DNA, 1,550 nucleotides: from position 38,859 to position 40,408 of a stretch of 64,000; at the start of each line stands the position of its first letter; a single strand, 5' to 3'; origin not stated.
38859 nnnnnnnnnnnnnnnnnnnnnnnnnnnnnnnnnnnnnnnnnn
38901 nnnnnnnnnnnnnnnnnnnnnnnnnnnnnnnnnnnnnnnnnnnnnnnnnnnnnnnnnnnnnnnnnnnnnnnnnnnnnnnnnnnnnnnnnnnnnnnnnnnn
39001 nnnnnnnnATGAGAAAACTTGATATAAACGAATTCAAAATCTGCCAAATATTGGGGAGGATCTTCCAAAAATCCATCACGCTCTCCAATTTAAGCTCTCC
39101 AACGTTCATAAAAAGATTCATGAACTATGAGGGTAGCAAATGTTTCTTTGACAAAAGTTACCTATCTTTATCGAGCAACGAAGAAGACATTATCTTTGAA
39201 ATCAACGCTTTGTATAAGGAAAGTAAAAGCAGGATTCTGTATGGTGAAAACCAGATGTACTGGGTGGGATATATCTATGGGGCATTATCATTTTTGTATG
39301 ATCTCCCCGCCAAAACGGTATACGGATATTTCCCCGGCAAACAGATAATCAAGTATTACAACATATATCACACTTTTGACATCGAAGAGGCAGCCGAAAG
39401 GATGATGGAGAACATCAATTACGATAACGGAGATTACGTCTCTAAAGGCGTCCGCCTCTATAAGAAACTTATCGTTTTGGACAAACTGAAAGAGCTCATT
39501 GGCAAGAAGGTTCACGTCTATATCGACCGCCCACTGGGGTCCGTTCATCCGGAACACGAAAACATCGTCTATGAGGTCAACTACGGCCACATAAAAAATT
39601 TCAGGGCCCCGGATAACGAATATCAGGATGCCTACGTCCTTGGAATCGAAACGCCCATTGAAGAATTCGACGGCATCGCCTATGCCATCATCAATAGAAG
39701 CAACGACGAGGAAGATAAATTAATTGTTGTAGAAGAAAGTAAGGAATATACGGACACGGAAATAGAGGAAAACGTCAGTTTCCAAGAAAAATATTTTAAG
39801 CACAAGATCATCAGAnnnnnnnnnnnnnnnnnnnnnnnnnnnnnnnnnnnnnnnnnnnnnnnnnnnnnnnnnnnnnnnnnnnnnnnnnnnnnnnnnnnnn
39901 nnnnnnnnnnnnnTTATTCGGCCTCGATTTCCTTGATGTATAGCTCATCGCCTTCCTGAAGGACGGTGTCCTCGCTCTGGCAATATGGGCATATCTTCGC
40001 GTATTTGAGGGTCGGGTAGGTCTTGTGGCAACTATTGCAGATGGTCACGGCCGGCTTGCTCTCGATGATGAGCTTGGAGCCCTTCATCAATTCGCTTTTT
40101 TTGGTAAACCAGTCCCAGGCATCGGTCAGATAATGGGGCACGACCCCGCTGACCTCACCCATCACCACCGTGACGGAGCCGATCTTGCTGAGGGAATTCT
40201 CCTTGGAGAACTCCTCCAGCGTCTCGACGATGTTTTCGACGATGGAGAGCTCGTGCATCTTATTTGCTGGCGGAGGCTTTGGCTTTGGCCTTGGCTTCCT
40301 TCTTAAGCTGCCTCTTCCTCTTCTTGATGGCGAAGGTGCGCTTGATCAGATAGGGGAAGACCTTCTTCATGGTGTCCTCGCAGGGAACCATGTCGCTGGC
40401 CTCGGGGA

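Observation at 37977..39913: AT-rich two-gene island (XRE-HTH::DUF3990-like + helical::pyrophosphatase-like) between hypB and hypA: candidate uncharacterised conflict or toxin-antitoxin-type module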

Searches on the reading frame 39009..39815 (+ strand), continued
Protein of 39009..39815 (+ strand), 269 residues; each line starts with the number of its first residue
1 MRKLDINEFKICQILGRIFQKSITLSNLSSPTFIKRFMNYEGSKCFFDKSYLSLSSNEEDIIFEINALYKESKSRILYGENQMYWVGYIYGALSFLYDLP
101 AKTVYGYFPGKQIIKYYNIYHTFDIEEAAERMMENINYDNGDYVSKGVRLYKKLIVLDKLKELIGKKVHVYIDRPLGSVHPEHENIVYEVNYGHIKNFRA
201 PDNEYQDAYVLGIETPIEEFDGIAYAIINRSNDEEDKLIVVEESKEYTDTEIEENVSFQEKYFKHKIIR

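Call 57: find_encoding_contigs(protein=P0061, flank=8000, max_places=1)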
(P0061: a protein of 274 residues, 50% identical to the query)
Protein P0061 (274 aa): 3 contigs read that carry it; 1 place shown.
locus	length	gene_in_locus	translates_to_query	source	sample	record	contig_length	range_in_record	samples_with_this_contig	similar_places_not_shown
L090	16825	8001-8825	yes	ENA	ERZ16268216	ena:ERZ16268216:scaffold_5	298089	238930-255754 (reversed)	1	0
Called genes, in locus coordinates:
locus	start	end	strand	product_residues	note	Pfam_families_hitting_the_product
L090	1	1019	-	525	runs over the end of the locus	PF00005:ABC_tran, PF13304:AAA_21 (faint), PF00005:ABC_tran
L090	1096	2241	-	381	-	PF02608:Bmp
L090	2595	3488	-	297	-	PF00561:Abhydrolase_1, PF10230:LIDHydrolase (weak), PF12146:Hydrolase_4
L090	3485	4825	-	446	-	PF00535:Glycos_transf_2, PF13641:Glyco_tranf_2_3, PF13632:Glyco_trans_2_3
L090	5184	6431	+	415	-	PF00817:IMS, PF11798:IMS_HHH (weak), PF11799:IMS_C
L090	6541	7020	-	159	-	PF13630:SdpI (weak)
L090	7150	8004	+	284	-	PF13151:DUF3990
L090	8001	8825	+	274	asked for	-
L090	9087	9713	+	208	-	PF00163:Ribosomal_S4, PF01479:S4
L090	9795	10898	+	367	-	PF01663:Phosphodiest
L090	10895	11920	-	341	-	PF04018:VCA0040-like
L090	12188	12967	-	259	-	PF00293:NUDIX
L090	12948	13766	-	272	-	PF01553:Acyltransferase (weak)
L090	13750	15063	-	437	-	PF00535:Glycos_transf_2, PF13641:Glyco_tranf_2_3, PF13632:Glyco_trans_2_3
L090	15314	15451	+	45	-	-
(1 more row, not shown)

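Call 58: find_encoding_contigs(protein=P0100, flank=8000, max_places=1)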
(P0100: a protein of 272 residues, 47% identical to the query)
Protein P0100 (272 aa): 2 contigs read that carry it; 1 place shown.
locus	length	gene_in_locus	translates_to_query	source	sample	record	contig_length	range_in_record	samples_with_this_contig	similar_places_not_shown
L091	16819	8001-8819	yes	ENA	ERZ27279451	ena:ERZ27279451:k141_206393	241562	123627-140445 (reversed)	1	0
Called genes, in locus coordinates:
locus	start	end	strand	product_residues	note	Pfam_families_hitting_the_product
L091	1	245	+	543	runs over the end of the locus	PF07992:Pyr_redox_2, PF13450:NAD_binding_8 (faint), PF00070:Pyr_redox, PF02852:Pyr_redox_dim, PF00581:Rhodanese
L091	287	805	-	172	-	PF14512:TM1586_NiRdase (faint), PF00881:Nitroreductase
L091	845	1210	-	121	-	-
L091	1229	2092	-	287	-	-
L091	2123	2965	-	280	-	PF00702:Hydrolase (faint), PF05116:S6PP (faint), PF08282:Hydrolase_3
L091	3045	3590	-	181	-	PF02482:Ribosomal_S30AE, PF16321:Ribosom_S30AE_C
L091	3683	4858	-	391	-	PF00438:S-AdoMet_synt_N, PF02772:S-AdoMet_synt_M, PF02773:S-AdoMet_synt_C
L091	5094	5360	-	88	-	PF12637:TSCPD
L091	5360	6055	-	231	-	PF06130:PTAC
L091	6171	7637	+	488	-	PF03448:MgtE_N, PF00571:CBS, PF01769:MgtE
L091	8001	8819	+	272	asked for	-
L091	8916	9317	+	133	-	-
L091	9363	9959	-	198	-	-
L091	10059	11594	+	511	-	PF00931:NB-ARC (faint), PF02463:SMC_N (faint), PF03193:RsgA_GTPase (faint), PF13555:AAA_29 (faint), PF24883:NPHP3_N (faint), PF00005:ABC_tran, PF12848:ABC_tran_Xtn, PF00005:ABC_tran, +5 more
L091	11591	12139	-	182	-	-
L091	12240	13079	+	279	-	-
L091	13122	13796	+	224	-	PF01128:IspD, PF12804:NTP_transf_3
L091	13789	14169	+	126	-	PF00575:S1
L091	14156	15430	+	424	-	PF00342:PGI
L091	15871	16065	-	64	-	-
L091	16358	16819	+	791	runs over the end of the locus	-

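Call 59: find_encoding_contigs(protein=P0072, flank=8000, max_places=1)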
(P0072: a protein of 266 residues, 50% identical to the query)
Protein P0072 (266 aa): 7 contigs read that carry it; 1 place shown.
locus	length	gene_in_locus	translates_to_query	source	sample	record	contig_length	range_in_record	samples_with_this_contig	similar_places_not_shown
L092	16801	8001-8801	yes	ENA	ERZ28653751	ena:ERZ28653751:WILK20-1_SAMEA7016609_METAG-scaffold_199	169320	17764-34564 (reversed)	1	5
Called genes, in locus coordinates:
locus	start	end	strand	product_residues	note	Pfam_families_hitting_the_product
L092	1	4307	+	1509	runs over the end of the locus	-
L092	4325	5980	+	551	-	-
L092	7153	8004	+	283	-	PF01381:HTH_3, PF13151:DUF3990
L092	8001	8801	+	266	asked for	PF00719:Pyrophosphatase (weak)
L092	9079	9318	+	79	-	PF02604:PhdYeFM_antitox (weak)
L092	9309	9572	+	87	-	PF05016:ParE_toxin (weak), PF06769:YoeB_toxin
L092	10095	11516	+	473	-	-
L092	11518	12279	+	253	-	-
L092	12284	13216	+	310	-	-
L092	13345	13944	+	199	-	PF01648:ACPS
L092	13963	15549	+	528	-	-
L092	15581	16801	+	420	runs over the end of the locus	-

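Call 73: search_protein_families(library=padloc, alignment_id=A1, max_evalue=0.01)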
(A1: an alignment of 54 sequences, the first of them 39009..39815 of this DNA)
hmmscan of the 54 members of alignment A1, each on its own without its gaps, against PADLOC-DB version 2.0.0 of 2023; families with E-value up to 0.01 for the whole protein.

A. member 1, window:39009-39815:+ (269 aa): 1 family
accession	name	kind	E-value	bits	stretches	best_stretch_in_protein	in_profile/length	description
PDLC04642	PDC-M42B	-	0.00055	18.2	1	24-132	26-135/138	-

B. families by the number of members that match (of 54 scanned): 6 families
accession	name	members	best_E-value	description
PDLC04642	PDC-M42B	47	4.6e-10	-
PDLC03486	REase_II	3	0.00039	Type II restriction enzyme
PDLC01607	RT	3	0.0019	"CAS-I,CAS-II,CAS-III,CAS-IV,CAS-V,CAS-VI; acquisition_associated"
PDLC04675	PDC-M48B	1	0.00017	-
PDLC04414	PDC-M10B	1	0.00086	-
PDLC04433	PDC-M13A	1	0.0026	-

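Call 81: find_related_loci(query=A1, collection=viral_contigs, flank=8000)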
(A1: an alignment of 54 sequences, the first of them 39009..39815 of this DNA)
Query A1 (269 aa) in viral_contigs; peptide patterns used: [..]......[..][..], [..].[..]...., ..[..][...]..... (x = any residue, [..] = any of these).
55 stretches matched a pattern, but none encodes a relative of the query by tblastn (E <= 1e-3).

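Call 87: search_protein_families(library=pfam, proteins=[L045:5221-6372:+, L069:5450-6001:+, L066:5557-5988:+, L066:6001-6729:+, L038:4966-6339:+, L053:3065-3568:+, L063:4661-6001:+, L079:4033-4707:+], max_evalue=0.001)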
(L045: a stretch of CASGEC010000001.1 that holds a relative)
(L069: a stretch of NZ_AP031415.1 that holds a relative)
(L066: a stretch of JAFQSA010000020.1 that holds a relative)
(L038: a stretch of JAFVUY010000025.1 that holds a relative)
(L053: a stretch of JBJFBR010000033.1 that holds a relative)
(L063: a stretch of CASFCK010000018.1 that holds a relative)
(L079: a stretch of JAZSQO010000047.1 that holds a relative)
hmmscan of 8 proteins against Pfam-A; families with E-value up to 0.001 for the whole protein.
L045:5221-6372:+ (384 aa): 3 families
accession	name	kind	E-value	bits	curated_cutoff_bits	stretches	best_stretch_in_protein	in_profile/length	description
PF13673.13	Acetyltransf_10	-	2.4e-21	76.5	23.6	1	30-149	1-127/128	Acetyltransferase (GNAT) domain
PF13508.13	Acetyltransf_7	-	7.1e-10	39.6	27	1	60-129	5-83/84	Acetyltransferase (GNAT) domain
PF00583.31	Acetyltransf_1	-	1e-09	39.1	20.7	1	40-128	14-116/116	Acetyltransferase (GNAT) family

L069:5450-6001:+ (184 aa): 3 families
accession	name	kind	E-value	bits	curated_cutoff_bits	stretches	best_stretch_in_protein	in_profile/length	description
PF13508.13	Acetyltransf_7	-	7.8e-10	39.4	27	1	25-106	6-83/84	Acetyltransferase (GNAT) domain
PF00583.31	Acetyltransf_1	-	4.8e-09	37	20.7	1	16-93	24-98/116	Acetyltransferase (GNAT) family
PF13527.13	Acetyltransf_9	-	2.5e-06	28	25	1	25-106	44-125/127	Acetyltransferase (GNAT) domain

L066:5557-5988:+ (144 aa): 6 families
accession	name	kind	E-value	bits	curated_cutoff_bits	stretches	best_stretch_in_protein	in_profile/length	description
PF00583.31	Acetyltransf_1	-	1.2e-18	68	20.7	1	23-131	18-116/116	Acetyltransferase (GNAT) family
PF13508.13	Acetyltransf_7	-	1.7e-09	38.3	27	1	41-133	2-84/84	Acetyltransferase (GNAT) domain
PF13302.13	Acetyltransf_3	-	7.9e-08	33.5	25.4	1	22-132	29-138/138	Acetyltransferase (GNAT) domain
PF13673.13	Acetyltransf_10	-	1.8e-05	25.2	23.6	1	26-135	17-111/128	Acetyltransferase (GNAT) domain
PF13420.13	Acetyltransf_4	-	3e-05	24.5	24.3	1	17-134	24-137/155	Acetyltransferase (GNAT) domain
PF08445.16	FR47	-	0.00014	22.2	22.1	1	66-134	13-80/86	FR47-like protein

L066:6001-6729:+ (243 aa): 1 family
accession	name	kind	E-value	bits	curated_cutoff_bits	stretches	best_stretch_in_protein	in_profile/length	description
PF00719.24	Pyrophosphatase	-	5.3e-05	23.5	23.5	1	20-118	28-127/153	Inorganic pyrophosphatase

L038:4966-6339:+ (458 aa): 1 family
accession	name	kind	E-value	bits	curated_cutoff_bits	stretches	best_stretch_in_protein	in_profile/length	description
PF13310.11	Virulence_RhuM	-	1.5e-98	329.5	33.7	1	67-318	2-248/252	Virulence protein RhuM family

L053:3065-3568:+ (168 aa): 6 families
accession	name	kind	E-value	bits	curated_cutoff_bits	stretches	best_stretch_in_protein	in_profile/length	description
PF00583.31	Acetyltransf_1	-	1.2e-19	71.1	20.7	1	17-123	2-116/116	Acetyltransferase (GNAT) family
PF13673.13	Acetyltransf_10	-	1.5e-15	57.7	23.6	1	26-129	12-113/128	Acetyltransferase (GNAT) domain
PF13508.13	Acetyltransf_7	-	8.6e-14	52.1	27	1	45-124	3-83/84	Acetyltransferase (GNAT) domain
PF08445.16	FR47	-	4.1e-07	30.3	22.1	1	71-127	24-81/86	FR47-like protein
PF13527.13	Acetyltransf_9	-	8.8e-07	29.4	25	1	8-124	2-125/127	Acetyltransferase (GNAT) domain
PF13880.12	Acetyltransf_13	-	0.00069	19.8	22.8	0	70-96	6-32/69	ESCO1/2 acetyl-transferase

L063:4661-6001:+ (447 aa): 5 families
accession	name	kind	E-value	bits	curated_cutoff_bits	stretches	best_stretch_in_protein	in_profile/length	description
PF04326.19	SLFN_AlbA_2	-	1.5e-19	71.1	25.3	1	5-120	1-117/118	Schlafen, AlbA_2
PF13749.12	HATPase_c_4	-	4.9e-19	68.6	26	1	273-355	3-89/89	Putative ATP-dependent DNA helicase recG C-terminal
PF13412.12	HTH_24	-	2.4e-07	30.7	21.9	1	380-426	1-47/48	Winged helix-turn-helix DNA-binding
PF08279.18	HTH_11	-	0.00043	20.5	25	1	386-436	4-54/55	HTH domain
PF01022.26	HTH_5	-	0.00086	19.6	22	0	382-426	2-45/47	Bacterial regulatory protein, arsR family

L079:4033-4707:+ (225 aa): 1 family
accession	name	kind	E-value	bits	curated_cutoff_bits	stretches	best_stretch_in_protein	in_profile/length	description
PF00719.24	Pyrophosphatase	-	0.00011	22.5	23.5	1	131-211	21-104/153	Inorganic pyrophosphatase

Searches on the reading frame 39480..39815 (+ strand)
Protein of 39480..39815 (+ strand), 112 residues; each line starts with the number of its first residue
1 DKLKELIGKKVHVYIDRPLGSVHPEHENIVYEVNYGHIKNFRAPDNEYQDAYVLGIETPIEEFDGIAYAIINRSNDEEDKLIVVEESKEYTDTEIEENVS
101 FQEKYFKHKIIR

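Call 35: search_solved_structures(query=A3, max_evalue=1, show_alignments=3)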
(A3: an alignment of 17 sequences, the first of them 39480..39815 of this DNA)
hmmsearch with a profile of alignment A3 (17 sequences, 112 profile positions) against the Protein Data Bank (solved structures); distinct sequences matched with E-value up to 1: 36.
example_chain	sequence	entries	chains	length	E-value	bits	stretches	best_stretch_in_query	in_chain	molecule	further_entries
3i4q_A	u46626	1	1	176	0.011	18.8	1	24-88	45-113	APC40078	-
3d53_A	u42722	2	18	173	0.011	18.8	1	25-98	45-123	Inorganic pyrophosphatase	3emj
1mjz_A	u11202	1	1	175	0.017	18.2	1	24-94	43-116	INORGANIC PYROPHOSPHATASE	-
1qez_A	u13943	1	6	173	0.02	18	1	11-102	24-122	PROTEIN (INORGANIC PYROPHOSPHATASE)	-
1mjw_A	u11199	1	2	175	0.027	17.6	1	24-94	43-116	INORGANIC PYROPHOSPHATASE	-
2pmz_F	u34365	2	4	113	0.029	17.5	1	33-108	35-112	DNA-directed RNA polymerase subunit F | DNA-directed RNA polymerase, subunit F (RpoF)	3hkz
1faj_A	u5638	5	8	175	0.033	17.3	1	24-94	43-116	SOLUBLE INORGANIC PYROPHOSPHATASE | INORGANIC PYROPHOSPHATASE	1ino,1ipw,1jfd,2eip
4um4_A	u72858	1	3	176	0.034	17.3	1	24-94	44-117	INORGANIC PYROPHOSPHATASE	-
6n1c_A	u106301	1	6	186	0.038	17.1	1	9-69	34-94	Inorganic pyrophosphatase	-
2au7_A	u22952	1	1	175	0.04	17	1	24-94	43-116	Inorganic pyrophosphatase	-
1ckr_A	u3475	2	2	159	0.046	16.9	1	70-107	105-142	HEAT SHOCK SUBSTRATE BINDING DOMAIN OF HSC-70 | PROTEIN (HEAT SHOCK COGNATE 70 KD PROTEIN 1)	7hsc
1i40_A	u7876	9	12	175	0.046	16.9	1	24-94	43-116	INORGANIC PYROPHOSPHATASE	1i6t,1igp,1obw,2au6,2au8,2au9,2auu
6mt1_A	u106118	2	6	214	0.054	16.6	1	9-91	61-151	Soluble inorganic pyrophosphatase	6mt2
5ls0_A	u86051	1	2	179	0.11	15.6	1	9-91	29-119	Soluble inorganic pyrophosphatase 1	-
4lug_A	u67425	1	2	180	0.11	15.6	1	9-91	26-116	Inorganic pyrophosphatase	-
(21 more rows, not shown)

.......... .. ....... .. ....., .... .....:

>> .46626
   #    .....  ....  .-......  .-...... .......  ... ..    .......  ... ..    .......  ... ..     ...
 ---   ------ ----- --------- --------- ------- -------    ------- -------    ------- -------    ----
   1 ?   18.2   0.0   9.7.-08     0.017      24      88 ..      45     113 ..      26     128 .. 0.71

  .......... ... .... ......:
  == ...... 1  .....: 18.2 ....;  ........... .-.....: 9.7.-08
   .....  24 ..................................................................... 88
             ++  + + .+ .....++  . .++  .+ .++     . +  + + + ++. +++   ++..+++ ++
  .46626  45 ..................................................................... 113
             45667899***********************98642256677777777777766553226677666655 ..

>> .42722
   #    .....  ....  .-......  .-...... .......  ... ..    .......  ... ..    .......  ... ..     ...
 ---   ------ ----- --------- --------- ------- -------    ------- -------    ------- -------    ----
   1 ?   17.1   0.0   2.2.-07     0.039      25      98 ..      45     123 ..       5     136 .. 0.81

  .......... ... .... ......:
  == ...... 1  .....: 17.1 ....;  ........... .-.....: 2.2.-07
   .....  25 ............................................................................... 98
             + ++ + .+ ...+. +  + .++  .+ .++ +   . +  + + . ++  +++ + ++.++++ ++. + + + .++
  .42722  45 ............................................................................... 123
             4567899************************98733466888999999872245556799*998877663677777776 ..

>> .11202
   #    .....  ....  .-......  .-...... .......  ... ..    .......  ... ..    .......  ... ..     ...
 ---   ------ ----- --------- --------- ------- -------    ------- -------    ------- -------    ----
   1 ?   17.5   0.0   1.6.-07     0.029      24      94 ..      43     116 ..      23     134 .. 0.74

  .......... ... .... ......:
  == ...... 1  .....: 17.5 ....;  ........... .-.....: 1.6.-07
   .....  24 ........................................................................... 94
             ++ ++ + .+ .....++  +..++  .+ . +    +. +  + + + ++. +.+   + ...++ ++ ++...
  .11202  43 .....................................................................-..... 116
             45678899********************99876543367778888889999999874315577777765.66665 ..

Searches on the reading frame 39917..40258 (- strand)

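Call 4: search_protein_families(library=pfam, proteins=[window:39917-40258:-], max_evalue=0.1)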
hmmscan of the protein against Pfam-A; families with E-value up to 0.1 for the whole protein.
window:39917-40258:- (114 aa): 5 families
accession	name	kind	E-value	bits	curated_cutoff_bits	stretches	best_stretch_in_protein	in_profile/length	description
PF01155.25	HypA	-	1.8e-32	112.1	28.9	1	1-112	1-111/112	Hydrogenase/urease nickel incorporation, metallochaperone, hypA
PF23475.1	zf-Tbcl_FmdE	-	0.0011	18.9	23.2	1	67-97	3-32/35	FmdE treble clef zinc finger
PF23451.1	Zn_ribbon_PaaD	-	0.0015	18.5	27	1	90-101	17-28/53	PaaD zinc beta ribbon domain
PF18551.6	TackOD1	-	0.0019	18.2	32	1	67-101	70-102/188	Thaumarchaeal output domain 1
PF20097.4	DUF6487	-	0.029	15.2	24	0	48-80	32-61/67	Domain of unknown function (DUF6487)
